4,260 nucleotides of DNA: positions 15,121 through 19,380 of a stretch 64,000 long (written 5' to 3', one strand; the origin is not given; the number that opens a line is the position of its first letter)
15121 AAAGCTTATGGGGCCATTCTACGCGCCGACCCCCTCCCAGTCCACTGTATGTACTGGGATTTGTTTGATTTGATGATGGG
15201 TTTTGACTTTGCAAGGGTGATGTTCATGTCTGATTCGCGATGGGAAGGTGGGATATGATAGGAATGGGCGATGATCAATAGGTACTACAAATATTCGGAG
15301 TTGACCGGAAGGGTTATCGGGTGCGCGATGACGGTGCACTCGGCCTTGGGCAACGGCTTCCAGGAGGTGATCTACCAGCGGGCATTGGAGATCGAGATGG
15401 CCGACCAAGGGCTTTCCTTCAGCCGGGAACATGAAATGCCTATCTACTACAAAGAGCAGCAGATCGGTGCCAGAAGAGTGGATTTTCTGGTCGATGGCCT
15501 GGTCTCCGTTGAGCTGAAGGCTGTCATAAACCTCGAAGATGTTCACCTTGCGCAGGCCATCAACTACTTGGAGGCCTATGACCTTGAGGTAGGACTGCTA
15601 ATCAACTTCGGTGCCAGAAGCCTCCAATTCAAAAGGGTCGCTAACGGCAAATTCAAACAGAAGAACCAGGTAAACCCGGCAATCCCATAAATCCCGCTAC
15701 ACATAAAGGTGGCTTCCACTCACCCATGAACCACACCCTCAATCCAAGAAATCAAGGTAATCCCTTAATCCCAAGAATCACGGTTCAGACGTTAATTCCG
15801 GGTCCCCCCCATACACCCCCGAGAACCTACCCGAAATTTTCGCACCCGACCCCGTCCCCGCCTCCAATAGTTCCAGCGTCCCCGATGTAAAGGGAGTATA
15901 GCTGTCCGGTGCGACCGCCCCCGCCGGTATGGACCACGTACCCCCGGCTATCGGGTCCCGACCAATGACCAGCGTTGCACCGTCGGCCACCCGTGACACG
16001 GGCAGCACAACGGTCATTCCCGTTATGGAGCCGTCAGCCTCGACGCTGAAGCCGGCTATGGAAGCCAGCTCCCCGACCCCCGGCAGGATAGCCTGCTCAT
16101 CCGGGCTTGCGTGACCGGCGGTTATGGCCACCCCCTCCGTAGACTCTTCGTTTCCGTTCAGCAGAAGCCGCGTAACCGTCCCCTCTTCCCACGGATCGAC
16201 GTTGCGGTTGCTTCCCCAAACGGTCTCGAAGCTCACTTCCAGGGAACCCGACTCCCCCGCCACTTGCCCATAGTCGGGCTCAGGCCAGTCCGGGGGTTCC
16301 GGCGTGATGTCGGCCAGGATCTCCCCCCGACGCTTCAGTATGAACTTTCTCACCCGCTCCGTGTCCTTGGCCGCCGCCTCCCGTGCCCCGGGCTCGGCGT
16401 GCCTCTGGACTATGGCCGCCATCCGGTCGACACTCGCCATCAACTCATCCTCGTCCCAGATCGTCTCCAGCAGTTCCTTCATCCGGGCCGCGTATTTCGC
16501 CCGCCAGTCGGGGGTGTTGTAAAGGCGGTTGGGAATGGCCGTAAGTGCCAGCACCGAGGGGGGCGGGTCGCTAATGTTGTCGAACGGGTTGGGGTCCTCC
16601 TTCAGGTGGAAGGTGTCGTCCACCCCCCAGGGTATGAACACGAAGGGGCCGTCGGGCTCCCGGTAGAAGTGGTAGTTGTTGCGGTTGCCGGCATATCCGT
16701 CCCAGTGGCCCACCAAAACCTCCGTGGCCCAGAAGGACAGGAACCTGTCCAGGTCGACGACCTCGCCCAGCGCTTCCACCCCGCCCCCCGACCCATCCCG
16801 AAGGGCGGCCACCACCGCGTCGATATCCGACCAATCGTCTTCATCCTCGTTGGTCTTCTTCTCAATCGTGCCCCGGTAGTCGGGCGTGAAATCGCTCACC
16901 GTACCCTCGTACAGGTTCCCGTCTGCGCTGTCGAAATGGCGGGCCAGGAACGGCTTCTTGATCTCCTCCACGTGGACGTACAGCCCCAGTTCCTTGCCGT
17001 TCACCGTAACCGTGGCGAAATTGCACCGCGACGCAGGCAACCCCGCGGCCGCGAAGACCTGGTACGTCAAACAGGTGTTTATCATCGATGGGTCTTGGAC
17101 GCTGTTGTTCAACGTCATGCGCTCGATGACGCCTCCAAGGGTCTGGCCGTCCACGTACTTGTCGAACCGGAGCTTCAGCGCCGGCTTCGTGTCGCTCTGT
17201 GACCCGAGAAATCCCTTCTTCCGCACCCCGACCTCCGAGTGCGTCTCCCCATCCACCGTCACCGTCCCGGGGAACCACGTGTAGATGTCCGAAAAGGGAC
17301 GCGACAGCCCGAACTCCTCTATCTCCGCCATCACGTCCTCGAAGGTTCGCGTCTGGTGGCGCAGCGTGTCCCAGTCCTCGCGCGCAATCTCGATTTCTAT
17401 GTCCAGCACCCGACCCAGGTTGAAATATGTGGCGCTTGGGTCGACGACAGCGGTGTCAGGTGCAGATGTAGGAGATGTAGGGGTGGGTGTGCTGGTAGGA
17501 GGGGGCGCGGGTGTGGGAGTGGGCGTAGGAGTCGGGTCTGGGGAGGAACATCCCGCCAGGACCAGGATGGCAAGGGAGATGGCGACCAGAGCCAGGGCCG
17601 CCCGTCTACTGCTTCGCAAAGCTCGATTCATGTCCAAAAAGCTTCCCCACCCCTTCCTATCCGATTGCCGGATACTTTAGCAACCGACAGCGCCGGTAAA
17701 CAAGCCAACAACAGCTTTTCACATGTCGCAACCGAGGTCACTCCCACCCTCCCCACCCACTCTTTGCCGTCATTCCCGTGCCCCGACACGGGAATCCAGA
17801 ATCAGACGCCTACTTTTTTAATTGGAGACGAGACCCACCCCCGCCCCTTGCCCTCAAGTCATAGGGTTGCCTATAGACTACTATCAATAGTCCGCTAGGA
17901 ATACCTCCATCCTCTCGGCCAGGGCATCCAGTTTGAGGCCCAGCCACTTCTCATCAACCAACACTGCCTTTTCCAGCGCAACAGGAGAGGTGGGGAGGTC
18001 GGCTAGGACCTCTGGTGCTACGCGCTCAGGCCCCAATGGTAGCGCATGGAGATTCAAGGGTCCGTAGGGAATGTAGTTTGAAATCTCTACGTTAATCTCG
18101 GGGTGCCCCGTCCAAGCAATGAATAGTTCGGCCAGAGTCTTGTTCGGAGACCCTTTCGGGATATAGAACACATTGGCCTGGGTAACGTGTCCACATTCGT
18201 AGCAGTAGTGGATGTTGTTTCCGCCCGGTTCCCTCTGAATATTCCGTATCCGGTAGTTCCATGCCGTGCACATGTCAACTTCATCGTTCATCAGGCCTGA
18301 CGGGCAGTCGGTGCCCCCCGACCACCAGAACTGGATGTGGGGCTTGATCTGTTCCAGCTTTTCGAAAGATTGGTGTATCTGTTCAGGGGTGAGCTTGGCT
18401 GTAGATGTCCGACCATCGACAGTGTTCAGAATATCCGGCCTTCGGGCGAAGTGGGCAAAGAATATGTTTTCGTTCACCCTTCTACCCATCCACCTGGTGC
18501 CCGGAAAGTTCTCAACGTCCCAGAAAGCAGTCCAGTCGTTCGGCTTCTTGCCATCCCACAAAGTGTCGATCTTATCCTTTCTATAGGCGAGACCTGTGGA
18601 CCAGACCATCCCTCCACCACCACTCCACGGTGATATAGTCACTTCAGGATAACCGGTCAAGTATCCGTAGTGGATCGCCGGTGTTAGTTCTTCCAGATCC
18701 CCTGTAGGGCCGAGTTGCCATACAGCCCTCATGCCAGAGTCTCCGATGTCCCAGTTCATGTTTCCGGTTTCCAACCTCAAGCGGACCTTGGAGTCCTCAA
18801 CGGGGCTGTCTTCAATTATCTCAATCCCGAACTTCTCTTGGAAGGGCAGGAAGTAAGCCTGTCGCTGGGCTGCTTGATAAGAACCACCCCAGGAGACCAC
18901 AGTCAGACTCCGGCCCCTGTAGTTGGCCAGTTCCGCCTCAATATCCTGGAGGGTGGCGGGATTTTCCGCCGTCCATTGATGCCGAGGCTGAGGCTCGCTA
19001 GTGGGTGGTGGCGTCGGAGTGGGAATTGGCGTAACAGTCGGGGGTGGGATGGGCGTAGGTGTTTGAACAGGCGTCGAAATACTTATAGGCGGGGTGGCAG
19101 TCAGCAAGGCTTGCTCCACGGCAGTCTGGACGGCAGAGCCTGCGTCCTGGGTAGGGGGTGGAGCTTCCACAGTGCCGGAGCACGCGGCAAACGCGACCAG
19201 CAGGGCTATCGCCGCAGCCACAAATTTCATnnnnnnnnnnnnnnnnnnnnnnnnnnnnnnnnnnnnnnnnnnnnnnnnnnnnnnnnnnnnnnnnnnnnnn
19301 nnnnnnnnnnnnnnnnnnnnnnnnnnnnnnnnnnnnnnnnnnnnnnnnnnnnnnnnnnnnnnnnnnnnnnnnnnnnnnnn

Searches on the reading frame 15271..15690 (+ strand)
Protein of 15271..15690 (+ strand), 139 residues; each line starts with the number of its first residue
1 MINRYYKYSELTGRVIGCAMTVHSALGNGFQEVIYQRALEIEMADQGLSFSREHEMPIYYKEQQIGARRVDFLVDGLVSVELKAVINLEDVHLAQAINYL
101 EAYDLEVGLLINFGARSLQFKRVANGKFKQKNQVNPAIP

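Call 27: search_protein_families(library=pfam, proteins=[window:15271-15690:+], max_evalue=0.01)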
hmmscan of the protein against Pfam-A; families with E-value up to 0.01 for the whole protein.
window:15271-15690:+ (139 aa): 1 family
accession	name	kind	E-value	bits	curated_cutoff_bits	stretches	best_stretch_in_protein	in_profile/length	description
PF13366.12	PDDEXK_3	-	9.6e-38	129.6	22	1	10-123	2-117/117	PD-(D/E)XK nuclease superfamily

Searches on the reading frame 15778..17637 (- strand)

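Call 39: search_protein_families(library=pfam, proteins=[window:15778-17637:-], max_evalue=0.00001)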
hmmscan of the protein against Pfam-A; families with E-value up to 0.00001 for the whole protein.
window:15778-17637:- (619 aa): 1 family
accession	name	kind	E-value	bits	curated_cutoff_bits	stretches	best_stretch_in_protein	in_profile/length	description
PF08757.17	CotH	-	3.2e-45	155.5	23.8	1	141-415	4-289/322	CotH kinase protein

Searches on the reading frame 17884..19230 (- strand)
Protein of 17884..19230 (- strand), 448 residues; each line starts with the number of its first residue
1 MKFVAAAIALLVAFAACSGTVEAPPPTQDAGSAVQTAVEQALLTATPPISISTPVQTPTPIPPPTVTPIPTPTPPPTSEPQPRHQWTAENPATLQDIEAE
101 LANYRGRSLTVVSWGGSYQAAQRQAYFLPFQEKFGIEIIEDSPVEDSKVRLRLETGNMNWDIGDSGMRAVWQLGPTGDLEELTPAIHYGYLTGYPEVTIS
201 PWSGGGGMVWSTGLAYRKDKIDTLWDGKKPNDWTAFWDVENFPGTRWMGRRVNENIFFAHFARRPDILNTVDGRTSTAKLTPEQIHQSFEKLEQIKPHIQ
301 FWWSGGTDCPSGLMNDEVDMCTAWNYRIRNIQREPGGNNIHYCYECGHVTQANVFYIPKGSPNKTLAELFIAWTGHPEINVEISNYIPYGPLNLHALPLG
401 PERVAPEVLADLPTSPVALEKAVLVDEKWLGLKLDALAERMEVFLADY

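Call 39: search_protein_families(library=pfam, proteins=[window:17884-19230:-], max_evalue=0.00001)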
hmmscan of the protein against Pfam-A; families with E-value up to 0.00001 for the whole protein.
window:17884-19230:- (448 aa): 1 family
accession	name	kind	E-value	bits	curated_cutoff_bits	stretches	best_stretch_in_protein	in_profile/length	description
PF13416.11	SBP_bac_8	-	5.9e-28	98.9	27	1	129-397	5-266/279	Bacterial extracellular solute-binding protein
